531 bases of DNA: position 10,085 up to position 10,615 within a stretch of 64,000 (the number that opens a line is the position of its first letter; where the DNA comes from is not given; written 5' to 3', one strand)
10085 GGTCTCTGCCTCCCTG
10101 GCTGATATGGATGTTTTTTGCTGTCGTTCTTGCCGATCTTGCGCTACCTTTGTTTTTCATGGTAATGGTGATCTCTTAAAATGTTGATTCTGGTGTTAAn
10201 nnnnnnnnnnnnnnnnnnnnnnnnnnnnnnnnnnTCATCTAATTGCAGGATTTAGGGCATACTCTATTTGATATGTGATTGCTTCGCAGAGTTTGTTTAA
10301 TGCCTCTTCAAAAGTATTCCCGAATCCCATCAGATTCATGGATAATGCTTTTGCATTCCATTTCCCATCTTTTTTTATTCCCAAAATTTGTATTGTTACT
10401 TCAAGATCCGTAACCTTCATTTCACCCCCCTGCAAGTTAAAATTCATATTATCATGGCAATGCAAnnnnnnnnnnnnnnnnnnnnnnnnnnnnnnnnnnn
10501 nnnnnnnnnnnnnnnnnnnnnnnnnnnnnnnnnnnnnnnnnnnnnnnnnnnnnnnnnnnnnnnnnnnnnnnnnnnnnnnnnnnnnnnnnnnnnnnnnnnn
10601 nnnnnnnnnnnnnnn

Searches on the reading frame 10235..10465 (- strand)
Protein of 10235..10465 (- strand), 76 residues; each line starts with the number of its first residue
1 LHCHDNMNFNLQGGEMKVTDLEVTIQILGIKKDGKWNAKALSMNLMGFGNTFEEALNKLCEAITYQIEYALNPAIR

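Call 5: search_protein_families(library=pfam, proteins=[window:10235-10465:-])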
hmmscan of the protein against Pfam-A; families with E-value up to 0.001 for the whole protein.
window:10235-10465:- (76 aa): 0 families

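Call 32: search_protein_families(library=ncbifam, proteins=[window:10235-10465:-], max_evalue=0.01)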
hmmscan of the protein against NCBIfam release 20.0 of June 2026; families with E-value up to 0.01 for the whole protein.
window:10235-10465:- (76 aa): 0 families

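Call 33: search_protein_families(library=pfam, proteins=[window:10235-10465:-], max_evalue=0.05)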
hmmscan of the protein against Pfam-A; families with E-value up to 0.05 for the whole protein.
window:10235-10465:- (76 aa): 1 family
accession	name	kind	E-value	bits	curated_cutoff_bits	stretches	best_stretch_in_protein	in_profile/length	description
PF24113.1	DUF7387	-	0.027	15.3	27.9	1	31-65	19-53/85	Family of unknown function (DUF7387)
